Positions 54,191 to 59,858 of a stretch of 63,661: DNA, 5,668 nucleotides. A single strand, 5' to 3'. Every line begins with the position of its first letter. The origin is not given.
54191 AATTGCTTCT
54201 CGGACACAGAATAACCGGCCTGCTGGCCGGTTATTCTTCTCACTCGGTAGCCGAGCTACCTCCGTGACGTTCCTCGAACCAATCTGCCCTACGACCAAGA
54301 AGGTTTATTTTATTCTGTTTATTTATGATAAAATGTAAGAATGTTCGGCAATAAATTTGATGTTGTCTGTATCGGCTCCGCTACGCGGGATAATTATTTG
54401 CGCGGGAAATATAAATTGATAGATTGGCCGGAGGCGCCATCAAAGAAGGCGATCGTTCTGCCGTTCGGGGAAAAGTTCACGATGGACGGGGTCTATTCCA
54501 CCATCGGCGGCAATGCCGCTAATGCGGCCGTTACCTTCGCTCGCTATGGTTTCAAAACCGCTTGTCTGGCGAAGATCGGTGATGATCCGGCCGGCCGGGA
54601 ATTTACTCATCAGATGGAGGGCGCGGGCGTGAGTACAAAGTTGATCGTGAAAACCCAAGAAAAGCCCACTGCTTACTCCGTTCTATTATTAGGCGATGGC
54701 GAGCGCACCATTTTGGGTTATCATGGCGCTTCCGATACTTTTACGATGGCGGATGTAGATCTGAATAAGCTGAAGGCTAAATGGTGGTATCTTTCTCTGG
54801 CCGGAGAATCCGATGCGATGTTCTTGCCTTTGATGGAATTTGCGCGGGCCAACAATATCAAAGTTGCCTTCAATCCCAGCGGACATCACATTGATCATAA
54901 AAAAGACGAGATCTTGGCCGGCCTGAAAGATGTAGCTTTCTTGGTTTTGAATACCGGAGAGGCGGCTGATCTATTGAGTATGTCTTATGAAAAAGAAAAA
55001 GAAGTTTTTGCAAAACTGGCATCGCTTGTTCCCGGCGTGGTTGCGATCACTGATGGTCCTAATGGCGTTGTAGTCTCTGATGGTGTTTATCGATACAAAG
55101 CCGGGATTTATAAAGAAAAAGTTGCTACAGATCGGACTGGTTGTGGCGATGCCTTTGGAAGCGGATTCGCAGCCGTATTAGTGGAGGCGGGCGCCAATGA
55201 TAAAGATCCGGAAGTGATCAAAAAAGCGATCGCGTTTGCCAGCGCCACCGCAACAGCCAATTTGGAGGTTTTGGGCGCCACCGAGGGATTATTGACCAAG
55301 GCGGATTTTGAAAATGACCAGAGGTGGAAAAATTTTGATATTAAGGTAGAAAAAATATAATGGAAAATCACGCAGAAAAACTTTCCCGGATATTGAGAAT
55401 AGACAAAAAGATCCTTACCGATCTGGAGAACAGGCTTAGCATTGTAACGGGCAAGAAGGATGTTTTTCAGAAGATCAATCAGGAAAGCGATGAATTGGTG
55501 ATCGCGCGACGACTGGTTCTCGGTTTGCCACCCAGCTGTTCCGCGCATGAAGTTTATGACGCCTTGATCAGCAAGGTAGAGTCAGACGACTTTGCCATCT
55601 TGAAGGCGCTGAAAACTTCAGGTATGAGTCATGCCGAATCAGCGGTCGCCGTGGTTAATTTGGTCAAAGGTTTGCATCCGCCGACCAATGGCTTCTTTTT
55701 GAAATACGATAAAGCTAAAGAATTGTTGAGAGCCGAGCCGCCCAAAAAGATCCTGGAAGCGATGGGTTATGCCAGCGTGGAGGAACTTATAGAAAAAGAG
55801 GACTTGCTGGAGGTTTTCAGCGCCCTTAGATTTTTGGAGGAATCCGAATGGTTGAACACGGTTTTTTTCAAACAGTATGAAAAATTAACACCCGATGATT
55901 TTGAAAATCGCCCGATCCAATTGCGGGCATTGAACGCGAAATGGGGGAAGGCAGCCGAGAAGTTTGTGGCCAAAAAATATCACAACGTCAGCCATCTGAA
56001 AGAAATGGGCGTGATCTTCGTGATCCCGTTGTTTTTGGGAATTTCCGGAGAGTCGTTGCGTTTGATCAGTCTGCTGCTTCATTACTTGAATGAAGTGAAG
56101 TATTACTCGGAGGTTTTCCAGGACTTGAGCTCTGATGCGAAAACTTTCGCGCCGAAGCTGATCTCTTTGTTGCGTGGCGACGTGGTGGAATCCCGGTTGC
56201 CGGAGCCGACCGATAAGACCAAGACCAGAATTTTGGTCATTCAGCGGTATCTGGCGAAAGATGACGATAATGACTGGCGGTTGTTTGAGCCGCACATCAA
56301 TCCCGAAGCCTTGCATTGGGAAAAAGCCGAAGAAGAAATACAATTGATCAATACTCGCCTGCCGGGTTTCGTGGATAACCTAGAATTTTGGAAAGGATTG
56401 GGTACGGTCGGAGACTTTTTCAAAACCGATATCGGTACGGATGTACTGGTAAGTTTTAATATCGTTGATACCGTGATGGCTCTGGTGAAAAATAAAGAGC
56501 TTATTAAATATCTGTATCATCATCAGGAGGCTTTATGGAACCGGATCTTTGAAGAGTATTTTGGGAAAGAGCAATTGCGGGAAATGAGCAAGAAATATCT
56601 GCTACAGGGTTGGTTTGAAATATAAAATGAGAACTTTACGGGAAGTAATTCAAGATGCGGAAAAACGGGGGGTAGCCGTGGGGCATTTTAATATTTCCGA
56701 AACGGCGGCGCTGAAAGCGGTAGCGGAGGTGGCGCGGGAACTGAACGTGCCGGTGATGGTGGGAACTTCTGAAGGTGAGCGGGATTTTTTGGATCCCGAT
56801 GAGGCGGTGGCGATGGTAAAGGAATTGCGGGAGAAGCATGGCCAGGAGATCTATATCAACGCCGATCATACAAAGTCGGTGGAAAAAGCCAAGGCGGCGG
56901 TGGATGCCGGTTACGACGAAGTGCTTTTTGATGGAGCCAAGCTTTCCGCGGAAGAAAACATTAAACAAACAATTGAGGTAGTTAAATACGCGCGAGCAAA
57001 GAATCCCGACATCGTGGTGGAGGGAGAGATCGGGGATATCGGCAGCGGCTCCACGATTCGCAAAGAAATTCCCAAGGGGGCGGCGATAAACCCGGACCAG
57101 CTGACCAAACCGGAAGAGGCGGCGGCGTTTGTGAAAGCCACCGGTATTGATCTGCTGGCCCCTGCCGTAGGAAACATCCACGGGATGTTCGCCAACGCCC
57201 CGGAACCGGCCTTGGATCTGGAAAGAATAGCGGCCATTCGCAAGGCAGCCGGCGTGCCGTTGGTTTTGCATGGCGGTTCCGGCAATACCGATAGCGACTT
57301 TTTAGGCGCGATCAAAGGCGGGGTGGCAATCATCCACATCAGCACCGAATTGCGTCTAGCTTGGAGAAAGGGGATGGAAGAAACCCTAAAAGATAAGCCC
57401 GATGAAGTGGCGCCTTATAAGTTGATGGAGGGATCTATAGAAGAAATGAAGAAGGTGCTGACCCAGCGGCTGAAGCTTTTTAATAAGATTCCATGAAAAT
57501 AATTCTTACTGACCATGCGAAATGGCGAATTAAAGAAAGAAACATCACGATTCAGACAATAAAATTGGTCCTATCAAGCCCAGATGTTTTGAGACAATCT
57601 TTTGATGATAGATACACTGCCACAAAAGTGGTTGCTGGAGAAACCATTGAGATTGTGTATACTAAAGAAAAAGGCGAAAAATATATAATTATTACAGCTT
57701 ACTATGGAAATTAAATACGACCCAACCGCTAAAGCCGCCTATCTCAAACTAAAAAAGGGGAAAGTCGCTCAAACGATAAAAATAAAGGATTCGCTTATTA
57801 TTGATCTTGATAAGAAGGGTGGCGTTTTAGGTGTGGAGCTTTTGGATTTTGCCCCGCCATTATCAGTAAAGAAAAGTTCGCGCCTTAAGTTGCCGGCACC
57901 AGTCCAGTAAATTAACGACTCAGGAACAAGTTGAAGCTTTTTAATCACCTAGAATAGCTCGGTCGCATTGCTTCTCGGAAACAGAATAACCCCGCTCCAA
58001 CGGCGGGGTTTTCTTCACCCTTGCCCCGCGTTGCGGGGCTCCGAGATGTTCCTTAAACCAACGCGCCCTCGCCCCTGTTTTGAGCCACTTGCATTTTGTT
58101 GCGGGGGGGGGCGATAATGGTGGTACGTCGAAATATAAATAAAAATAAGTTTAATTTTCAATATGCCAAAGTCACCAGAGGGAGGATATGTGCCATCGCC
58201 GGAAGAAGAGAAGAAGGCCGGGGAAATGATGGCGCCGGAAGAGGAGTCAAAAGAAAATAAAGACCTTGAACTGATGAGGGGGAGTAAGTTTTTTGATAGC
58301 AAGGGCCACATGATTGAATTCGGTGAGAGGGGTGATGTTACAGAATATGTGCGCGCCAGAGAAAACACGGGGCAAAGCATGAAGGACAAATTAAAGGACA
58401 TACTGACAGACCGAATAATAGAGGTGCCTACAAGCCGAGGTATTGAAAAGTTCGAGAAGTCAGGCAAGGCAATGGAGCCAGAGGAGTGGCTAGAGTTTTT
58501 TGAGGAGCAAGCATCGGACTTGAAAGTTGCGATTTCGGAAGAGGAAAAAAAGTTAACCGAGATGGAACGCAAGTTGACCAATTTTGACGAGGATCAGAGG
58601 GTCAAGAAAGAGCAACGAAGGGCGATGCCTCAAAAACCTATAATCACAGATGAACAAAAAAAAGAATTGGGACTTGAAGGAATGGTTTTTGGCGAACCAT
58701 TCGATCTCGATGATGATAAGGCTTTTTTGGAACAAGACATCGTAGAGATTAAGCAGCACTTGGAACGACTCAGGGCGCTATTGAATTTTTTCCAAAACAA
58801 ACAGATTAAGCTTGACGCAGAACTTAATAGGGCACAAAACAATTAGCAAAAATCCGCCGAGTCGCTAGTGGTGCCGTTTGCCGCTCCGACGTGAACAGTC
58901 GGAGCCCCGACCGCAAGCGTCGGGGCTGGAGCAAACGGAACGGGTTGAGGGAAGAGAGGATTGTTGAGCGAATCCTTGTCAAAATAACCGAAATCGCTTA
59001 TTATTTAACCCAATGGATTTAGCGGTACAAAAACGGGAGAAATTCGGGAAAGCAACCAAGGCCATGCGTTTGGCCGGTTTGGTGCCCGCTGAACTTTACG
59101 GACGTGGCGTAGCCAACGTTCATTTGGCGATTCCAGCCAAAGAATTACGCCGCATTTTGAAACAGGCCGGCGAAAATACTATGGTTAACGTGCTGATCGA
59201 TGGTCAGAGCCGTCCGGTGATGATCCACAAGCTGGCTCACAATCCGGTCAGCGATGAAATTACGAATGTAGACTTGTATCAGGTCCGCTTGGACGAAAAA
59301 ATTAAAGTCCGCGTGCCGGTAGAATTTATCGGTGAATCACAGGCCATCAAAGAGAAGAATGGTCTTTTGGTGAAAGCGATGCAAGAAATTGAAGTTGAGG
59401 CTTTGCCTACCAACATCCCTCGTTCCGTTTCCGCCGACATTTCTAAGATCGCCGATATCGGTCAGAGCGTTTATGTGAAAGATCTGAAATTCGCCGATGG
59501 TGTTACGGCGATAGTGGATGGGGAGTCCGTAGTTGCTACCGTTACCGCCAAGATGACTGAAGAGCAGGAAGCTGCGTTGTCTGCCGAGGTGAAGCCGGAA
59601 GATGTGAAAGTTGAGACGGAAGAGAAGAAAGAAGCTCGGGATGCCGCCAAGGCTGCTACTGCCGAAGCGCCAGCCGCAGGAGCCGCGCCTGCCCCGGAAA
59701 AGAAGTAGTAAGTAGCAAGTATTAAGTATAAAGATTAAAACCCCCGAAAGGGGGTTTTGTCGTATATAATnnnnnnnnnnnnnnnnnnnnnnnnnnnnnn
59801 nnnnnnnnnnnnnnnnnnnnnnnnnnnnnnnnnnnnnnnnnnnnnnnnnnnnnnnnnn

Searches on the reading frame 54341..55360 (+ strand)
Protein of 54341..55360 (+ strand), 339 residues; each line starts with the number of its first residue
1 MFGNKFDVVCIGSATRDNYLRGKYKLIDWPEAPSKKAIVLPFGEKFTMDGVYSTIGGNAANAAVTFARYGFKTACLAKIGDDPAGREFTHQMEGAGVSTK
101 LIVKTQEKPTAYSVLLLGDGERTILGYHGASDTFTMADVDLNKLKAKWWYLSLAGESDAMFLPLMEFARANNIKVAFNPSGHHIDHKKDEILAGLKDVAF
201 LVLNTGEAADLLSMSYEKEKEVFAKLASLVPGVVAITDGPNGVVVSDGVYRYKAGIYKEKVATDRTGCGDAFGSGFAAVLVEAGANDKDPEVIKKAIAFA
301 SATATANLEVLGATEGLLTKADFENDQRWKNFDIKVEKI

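Call 14: search_protein_families(library=pfam, proteins=[window:54341-55360:+], max_evalue=0.001)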
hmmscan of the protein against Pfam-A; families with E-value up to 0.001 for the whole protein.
window:54341-55360:+ (339 aa): 1 family
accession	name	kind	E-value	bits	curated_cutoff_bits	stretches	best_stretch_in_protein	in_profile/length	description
PF00294.29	PfkB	-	1.4e-34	120.3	25.8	1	43-317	23-299/302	pfkB family carbohydrate kinase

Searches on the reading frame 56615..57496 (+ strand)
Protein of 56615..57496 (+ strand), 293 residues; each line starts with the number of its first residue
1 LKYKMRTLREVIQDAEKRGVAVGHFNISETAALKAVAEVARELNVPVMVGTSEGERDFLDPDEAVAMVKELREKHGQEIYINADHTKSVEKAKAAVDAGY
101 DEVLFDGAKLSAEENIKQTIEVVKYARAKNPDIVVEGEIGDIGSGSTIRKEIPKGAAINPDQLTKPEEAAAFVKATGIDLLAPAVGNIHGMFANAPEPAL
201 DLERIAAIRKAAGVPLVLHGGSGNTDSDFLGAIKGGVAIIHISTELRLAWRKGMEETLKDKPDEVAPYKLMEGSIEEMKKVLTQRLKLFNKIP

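Call 14: search_protein_families(library=pfam, proteins=[window:56615-57496:+], max_evalue=0.001)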
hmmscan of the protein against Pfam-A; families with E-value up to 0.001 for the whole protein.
window:56615-57496:+ (293 aa): 1 family
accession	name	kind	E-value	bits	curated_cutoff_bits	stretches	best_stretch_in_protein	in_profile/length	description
PF01116.26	F_bP_aldolase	-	5.7e-72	243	25.5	1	7-291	2-274/277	Fructose-bisphosphate aldolase class-II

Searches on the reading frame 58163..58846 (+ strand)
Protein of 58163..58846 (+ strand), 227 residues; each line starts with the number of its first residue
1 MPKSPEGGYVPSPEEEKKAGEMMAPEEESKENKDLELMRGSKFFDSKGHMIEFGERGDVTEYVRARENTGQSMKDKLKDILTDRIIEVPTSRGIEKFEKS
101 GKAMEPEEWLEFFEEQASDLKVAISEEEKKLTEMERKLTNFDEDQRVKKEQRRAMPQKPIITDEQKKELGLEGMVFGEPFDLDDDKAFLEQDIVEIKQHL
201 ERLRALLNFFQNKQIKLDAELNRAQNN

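Call 31: search_protein_families(library=pfam, proteins=[window:58163-58846:+], max_evalue=0.01)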
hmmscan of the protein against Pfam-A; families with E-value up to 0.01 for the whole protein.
window:58163-58846:+ (227 aa): 2 families
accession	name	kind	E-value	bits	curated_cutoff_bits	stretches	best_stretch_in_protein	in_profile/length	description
PF17514.7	DUF5442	-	0.0018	18.9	27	1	49-123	16-87/107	Family of unknown function (DUF5442)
PF21121.2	Nup49_C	-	0.0045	18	28.5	0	111-158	4-50/87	Nucleoporin Nup49 C-terminal helical region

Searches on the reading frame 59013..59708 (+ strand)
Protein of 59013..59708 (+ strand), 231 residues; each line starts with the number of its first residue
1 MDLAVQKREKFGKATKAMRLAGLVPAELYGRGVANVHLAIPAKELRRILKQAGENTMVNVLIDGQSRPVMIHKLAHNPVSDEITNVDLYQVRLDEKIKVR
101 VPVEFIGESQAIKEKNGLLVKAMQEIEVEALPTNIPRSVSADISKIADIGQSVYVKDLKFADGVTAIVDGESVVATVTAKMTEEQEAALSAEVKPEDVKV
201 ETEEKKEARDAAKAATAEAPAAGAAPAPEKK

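Call 31: search_protein_families(library=pfam, proteins=[window:59013-59708:+], max_evalue=0.01)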
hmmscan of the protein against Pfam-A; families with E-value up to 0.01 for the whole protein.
window:59013-59708:+ (231 aa): 2 families
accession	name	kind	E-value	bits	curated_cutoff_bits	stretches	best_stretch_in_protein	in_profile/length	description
PF14693.11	Ribosomal_TL5_C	-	6.4e-23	81.4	27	1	96-179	1-82/84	Ribosomal protein TL5, C-terminal domain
PF01386.24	Ribosomal_L25p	-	1.3e-19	70.8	23.6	1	3-88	1-82/82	Ribosomal L25p family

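Call 71: find_homologous_proteins(query=window:59013-59708:+, max_evalue=1e-10)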
Query window:59013-59708:+ (231 aa): 922 proteins with E <= 1e-10 among 4197 candidates; the best 120 are listed.
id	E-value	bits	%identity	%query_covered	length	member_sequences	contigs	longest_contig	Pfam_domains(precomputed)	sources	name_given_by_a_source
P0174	4.5e-118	410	89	91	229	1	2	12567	PF14693.12,PF01386.25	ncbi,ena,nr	ncbi:MAG: large subunit ribosomal protein L25 [Parcubacteria group bacterium Gr01-1014_19]|nr:MAG: l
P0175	1.8e-115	402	86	100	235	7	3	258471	PF14693.12,PF01386.25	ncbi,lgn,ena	ncbi:MAG: 50S ribosomal protein L25 [Patescibacteria group bacterium]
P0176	2.1e-115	402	88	88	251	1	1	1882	PF14693.12,PF01386.25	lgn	-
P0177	5.9e-112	390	83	89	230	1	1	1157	PF14693.12,PF01386.25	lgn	-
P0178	5.8e-110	384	81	100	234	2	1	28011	PF14693.12,PF01386.25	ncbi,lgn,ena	-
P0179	3.6e-109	381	81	100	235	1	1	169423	PF14693.12,PF01386.25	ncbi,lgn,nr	ncbi:MAG: 50S ribosomal protein L25 [bacterium]|nr:50S ribosomal protein L25 [bacterium]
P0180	2.6e-108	379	79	100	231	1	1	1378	PF14693.12,PF01386.25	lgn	-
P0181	1.8e-98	346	81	81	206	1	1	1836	PF14693.12,PF01386.25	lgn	-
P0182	1.3e-97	344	80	78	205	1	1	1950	PF14693.12,PF01386.25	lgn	-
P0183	3.7e-94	332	69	91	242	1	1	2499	PF14693.12,PF01386.25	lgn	-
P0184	1.2e-92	327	70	84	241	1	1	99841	PF14693.12,PF01386.25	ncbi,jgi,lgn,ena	-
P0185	1.4e-92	327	69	91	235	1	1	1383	PF14693.12,PF01386.25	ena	-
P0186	5.5e-91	322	70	96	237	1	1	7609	PF14693.12,PF01386.25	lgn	-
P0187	1.2e-90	321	65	100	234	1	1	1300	PF14693.12,PF01386.25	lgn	-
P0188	1.3e-90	321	67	100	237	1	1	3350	PF14693.12,PF01386.25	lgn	-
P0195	1.2e-86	308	67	91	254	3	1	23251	PF14693.12,PF01386.25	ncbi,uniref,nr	ncbi:MAG: 50S ribosomal protein L25 [Candidatus Giovannonibacteria bacterium GW2011_GWB1_47_6b]|unir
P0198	5.6e-86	306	65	87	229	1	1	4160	PF14693.12,PF01386.25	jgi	jgi:large subunit ribosomal protein L25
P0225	5.9e-78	279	60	94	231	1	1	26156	PF14693.12,PF01386.25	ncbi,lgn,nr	ncbi:MAG: 50S ribosomal protein L25 [Candidatus Harrisonbacteria bacterium]|nr:50S ribosomal protein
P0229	3.1e-77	277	61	97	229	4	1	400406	PF14693.12,PF01386.25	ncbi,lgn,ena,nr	ncbi:MAG: large subunit ribosomal protein L25 [Parcubacteria group bacterium Gr01-1014_3]|nr:MAG: la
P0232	1.0e-76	275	59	100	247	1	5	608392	PF14693.12,PF01386.25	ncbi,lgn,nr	ncbi:MAG: 50S ribosomal protein L25 [Candidatus Harrisonbacteria bacterium]|nr:50S ribosomal protein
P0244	2.2e-75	271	60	97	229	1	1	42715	PF14693.12,PF01386.25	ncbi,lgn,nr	ncbi:MAG: 50S ribosomal protein L25 [bacterium]|nr:50S ribosomal protein L25 [bacterium]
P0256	6.9e-74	266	56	81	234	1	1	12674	PF14693.12,PF01386.25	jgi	jgi:large subunit ribosomal protein L25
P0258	9.0e-74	266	57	99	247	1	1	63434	PF14693.12,PF01386.25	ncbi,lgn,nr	ncbi:MAG: 50S ribosomal protein L25 [bacterium]|nr:50S ribosomal protein L25 [bacterium]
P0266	1.7e-73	265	54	97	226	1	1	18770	PF14693.12,PF01386.25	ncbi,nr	ncbi:MAG: 50S ribosomal protein L25 [Patescibacteria group bacterium]|nr:50S ribosomal protein L25 [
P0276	7.4e-73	263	57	100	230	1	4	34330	PF14693.12,PF01386.25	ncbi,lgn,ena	ncbi:MAG: 50S ribosomal protein L25 [Patescibacteria group bacterium]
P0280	3.0e-72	261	56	96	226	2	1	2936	PF14693.12,PF01386.25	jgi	jgi:large subunit ribosomal protein L25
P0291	9.1e-72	259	59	92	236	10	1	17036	PF14693.12,PF01386.25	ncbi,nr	ncbi:MAG: 50S ribosomal protein L25 [bacterium]|nr:50S ribosomal protein L25 [bacterium]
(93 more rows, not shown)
